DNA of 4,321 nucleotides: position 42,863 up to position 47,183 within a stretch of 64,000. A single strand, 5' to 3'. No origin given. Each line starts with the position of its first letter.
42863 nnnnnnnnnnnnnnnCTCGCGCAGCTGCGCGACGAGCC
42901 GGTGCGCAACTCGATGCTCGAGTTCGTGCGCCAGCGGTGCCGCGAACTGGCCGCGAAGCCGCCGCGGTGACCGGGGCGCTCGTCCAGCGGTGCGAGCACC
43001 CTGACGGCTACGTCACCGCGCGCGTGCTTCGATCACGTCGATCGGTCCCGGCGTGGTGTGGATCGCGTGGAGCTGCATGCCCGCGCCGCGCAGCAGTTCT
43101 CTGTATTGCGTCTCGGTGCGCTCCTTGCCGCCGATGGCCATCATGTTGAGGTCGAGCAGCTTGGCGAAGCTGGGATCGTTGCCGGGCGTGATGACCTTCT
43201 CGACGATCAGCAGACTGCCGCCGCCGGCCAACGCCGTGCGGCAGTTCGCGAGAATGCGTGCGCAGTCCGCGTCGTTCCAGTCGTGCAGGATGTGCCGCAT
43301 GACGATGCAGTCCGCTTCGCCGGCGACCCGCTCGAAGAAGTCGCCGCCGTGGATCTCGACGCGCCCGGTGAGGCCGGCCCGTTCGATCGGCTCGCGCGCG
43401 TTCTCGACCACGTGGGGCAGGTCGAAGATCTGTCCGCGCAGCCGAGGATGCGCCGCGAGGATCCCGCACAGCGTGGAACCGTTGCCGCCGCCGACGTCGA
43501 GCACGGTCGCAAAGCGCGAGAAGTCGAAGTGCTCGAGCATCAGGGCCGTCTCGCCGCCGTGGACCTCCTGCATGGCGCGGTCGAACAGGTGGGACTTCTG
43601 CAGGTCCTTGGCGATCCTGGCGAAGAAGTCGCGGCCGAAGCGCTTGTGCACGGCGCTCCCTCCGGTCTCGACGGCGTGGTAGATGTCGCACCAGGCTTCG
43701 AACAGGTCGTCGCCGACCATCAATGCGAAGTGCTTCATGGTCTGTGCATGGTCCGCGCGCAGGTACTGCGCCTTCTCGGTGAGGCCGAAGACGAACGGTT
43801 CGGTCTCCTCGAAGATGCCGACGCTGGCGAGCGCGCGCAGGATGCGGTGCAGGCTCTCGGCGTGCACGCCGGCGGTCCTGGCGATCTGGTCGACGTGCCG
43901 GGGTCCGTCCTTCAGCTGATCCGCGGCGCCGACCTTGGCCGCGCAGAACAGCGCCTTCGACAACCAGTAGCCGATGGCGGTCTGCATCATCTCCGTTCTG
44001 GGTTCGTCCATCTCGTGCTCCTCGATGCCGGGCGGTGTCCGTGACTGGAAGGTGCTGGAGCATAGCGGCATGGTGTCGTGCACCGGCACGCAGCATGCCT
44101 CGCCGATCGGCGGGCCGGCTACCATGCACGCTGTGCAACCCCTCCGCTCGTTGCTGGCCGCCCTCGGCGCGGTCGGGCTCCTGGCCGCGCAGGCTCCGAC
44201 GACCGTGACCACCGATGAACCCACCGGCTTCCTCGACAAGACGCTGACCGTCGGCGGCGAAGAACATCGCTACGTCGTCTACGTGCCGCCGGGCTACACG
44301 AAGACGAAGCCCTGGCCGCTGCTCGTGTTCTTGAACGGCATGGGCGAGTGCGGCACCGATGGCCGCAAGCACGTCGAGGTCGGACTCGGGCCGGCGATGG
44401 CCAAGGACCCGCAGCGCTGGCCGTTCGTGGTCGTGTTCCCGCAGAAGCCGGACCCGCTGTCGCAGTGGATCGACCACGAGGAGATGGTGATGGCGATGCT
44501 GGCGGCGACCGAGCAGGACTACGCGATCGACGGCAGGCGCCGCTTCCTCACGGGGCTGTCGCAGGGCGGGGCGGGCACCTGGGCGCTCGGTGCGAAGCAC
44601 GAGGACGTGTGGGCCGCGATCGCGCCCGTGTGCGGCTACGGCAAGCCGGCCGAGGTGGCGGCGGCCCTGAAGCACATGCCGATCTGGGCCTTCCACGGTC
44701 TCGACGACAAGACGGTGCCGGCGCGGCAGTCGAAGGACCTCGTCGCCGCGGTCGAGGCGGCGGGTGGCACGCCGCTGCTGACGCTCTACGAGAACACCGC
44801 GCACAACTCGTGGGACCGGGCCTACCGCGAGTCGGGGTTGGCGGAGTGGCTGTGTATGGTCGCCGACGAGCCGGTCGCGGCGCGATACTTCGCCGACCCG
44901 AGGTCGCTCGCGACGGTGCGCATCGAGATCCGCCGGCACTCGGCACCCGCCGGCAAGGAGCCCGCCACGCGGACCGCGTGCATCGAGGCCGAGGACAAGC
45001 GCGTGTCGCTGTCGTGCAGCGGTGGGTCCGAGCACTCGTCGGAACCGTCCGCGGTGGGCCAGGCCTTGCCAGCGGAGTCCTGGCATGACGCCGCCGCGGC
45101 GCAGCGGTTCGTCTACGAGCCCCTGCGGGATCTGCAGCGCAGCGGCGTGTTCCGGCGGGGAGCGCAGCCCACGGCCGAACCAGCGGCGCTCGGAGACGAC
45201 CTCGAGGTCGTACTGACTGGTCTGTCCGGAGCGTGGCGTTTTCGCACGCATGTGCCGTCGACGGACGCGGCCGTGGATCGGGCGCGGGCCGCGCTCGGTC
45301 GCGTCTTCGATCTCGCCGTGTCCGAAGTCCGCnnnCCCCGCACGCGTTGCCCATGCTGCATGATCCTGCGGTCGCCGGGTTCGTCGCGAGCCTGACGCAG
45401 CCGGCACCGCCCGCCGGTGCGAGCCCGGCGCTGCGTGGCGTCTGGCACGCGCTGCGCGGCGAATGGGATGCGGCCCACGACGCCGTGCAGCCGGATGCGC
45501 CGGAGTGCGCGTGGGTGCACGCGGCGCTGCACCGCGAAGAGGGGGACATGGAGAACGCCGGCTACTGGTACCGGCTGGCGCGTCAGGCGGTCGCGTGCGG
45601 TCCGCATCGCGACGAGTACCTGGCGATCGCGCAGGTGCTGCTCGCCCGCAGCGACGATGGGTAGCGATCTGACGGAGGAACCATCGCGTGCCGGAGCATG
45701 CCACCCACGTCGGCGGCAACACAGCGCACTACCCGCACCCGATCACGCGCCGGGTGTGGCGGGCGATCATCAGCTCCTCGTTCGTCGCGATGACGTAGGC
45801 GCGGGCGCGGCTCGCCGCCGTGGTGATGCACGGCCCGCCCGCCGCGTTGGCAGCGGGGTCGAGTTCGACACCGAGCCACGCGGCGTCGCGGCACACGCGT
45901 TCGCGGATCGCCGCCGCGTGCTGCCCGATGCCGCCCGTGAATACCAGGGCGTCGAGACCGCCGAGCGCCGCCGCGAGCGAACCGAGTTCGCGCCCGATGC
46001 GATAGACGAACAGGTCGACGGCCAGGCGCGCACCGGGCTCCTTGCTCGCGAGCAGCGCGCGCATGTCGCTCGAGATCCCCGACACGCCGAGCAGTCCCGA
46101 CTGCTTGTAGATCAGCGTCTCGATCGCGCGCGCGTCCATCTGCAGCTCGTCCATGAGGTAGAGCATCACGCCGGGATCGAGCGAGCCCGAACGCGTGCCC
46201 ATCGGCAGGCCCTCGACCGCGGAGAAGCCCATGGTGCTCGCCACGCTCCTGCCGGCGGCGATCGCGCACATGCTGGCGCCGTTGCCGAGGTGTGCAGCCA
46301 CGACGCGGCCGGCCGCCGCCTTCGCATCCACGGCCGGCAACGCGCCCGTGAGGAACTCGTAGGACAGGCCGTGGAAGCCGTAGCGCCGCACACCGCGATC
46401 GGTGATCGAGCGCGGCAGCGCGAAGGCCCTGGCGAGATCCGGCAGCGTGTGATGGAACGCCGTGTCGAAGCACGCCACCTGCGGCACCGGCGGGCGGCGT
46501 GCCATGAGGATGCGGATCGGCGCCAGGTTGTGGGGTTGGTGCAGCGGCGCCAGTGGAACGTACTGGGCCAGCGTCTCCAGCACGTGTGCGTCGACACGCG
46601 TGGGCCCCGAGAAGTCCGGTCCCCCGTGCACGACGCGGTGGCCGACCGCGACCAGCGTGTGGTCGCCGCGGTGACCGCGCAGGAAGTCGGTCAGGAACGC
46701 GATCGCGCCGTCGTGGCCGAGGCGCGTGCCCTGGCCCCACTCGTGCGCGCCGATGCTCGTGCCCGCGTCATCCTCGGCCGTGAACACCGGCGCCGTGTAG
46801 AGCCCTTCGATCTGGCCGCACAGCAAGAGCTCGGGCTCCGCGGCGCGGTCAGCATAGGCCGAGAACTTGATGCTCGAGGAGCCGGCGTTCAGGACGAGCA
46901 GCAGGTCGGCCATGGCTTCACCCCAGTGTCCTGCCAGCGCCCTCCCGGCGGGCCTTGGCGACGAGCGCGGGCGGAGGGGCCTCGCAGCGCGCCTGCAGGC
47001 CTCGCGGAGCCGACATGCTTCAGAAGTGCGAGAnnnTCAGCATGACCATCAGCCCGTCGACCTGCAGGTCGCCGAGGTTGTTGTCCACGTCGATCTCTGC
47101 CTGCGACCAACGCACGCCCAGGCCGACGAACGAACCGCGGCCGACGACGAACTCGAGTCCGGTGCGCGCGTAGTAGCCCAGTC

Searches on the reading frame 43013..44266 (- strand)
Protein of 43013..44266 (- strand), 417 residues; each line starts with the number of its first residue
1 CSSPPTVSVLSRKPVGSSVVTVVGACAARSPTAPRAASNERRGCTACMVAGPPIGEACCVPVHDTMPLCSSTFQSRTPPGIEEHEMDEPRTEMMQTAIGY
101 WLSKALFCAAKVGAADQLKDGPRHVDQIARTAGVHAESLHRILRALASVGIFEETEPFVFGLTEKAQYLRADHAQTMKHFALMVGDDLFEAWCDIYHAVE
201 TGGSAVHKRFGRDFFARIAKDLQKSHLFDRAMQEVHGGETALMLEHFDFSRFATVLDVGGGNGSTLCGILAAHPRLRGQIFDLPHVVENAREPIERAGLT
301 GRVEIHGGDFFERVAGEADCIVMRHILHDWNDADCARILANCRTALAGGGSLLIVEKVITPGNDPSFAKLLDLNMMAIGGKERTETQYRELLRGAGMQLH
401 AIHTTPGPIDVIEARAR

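Call 23: search_protein_families(library=pfam, proteins=[window:43013-44266:-], max_evalue=0.001)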
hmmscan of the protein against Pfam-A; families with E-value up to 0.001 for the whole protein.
window:43013-44266:- (417 aa): 7 families
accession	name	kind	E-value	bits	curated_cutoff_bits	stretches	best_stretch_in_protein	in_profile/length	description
PF00891.24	Methyltransf_2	-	1.6e-50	171.9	22.3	1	192-397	1-209/210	O-methyltransferase domain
PF08100.18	Dimerisation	-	7.3e-13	48.6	25.6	1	86-169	2-90/93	O-methyltransferase dimerisation domain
PF05175.20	MTS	-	3.3e-08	33.8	23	1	240-357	20-141/170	Methyltransferase small domain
PF08242.18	Methyltransf_12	-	5.5e-07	30.7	30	1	256-351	1-97/98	Methyltransferase domain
PF13489.12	Methyltransf_23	-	8e-07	29.4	27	1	249-399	20-161/164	Methyltransferase domain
PF13649.12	Methyltransf_25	-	1.1e-06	29.6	27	1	255-350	1-97/97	Methyltransferase domain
PF08241.18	Methyltransf_11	-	0.00017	22.6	21.2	1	256-354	1-95/95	Methyltransferase domain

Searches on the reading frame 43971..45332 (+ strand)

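Call 23: search_protein_families(library=pfam, proteins=[window:43971-45332:+], max_evalue=0.001)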
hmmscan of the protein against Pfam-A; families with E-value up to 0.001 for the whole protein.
window:43971-45332:+ (454 aa): 4 families
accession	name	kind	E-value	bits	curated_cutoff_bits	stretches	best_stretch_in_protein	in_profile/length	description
PF00326.27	Peptidase_S9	-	1.2e-06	28.6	22.6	0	234-283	143-192/213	Prolyl oligopeptidase family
PF02230.22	Abhydrolase_2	-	5e-05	23.7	23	1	175-283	91-204/217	Phospholipase/Carboxylesterase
PF12146.15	Hydrolase_4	-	8.6e-05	22.4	27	0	231-279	187-233/239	Serine aminopeptidase, S33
PF01738.24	DLH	-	0.00013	22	21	1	178-278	86-186/217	Dienelactone hydrolase family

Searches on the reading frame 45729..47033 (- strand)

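Call 23: search_protein_families(library=pfam, proteins=[window:45729-47033:-], max_evalue=0.001)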
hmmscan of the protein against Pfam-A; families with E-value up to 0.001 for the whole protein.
window:45729-47033:- (434 aa): 1 family
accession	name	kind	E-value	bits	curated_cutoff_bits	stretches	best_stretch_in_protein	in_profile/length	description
PF00871.23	Acetate_kinase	-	5.8e-105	351.6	22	1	45-425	2-392/392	Acetokinase family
